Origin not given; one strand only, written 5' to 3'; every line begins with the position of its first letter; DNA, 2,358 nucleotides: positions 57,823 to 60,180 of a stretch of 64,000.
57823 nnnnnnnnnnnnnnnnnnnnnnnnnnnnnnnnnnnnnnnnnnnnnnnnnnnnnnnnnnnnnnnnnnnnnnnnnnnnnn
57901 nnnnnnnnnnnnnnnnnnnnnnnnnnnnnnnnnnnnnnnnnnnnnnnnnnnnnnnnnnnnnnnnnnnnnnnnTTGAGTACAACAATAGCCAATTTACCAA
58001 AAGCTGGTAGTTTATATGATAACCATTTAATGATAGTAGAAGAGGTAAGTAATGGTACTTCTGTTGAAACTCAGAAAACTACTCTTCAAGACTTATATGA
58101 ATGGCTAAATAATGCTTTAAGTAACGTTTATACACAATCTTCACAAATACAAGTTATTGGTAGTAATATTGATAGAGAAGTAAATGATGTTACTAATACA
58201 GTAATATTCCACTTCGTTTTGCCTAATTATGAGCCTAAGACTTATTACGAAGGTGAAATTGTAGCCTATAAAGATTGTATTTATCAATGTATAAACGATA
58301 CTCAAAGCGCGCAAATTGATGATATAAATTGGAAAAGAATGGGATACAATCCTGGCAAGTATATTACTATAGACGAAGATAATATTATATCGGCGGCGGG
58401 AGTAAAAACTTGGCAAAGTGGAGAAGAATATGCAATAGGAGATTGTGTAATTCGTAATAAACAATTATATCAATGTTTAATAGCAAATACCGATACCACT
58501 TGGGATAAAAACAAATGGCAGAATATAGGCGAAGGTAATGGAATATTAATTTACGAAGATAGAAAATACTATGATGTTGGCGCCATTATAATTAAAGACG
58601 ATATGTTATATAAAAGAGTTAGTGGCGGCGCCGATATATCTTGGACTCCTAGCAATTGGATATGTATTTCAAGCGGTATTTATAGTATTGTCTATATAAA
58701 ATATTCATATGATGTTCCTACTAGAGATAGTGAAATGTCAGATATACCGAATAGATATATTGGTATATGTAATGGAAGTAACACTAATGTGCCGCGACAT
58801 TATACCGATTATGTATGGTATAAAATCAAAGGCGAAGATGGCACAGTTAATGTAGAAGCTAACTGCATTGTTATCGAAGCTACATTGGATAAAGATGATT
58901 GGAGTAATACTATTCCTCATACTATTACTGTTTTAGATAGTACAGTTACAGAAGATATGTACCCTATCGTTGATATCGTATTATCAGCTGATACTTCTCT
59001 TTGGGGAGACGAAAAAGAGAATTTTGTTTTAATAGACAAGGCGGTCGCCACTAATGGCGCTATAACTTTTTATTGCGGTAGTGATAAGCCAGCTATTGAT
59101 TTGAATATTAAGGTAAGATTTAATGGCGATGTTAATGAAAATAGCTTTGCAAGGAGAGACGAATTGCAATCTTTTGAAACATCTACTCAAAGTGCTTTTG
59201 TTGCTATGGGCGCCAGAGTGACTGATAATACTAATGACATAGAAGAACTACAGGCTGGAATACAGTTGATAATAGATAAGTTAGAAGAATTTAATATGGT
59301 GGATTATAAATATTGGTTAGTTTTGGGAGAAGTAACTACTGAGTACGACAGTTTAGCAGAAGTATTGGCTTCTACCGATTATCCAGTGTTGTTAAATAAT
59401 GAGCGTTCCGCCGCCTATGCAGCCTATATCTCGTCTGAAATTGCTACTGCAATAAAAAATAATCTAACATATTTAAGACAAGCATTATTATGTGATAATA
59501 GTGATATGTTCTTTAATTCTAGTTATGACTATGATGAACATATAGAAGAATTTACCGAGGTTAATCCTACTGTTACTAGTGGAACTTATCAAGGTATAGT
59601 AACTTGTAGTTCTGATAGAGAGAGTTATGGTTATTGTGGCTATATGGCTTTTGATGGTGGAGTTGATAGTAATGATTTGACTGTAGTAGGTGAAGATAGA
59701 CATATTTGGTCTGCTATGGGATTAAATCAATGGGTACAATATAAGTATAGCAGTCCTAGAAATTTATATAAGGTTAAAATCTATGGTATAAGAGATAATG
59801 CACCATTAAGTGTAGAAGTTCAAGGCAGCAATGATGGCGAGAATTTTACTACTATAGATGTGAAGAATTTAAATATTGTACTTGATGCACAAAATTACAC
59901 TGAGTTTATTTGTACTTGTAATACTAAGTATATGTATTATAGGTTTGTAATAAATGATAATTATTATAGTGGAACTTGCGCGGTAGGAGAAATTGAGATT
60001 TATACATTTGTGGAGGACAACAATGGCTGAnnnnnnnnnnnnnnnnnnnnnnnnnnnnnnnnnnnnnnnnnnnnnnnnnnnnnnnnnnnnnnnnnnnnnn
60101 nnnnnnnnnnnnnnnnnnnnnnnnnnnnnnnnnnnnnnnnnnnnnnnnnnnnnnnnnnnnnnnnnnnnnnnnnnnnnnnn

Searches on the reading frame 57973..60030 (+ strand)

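Call 11: search_protein_families(library=phrogs, proteins=[window:57973-60030:+], max_evalue=0.00001)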
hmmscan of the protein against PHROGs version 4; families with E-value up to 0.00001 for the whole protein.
window:57973-60030:+ (685 aa): 1 family
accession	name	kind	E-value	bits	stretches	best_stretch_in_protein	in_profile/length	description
phrog_17517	-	tail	7e-09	36.1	1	528-677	13-157/227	tail protein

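Call 50: search_protein_families(library=pfam, proteins=[window:57973-60030:+], max_evalue=0.001)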
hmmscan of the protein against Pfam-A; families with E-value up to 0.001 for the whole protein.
window:57973-60030:+ (685 aa): 3 families
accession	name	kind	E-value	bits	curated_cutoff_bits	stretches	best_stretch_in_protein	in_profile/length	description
PF02839.19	CBM_5_12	-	6.9e-08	32.8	26.2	1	146-179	1-36/44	Carbohydrate-binding module family 5/12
PF00754.31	F5_F8_type_C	-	1e-07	32.6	28.2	1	543-662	2-114/127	F5/8 type C domain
PF22633.2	F5_F8_type_C_2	-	6.8e-05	23.9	27.8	1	577-646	10-80/91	NedA-like, galactose-binding domain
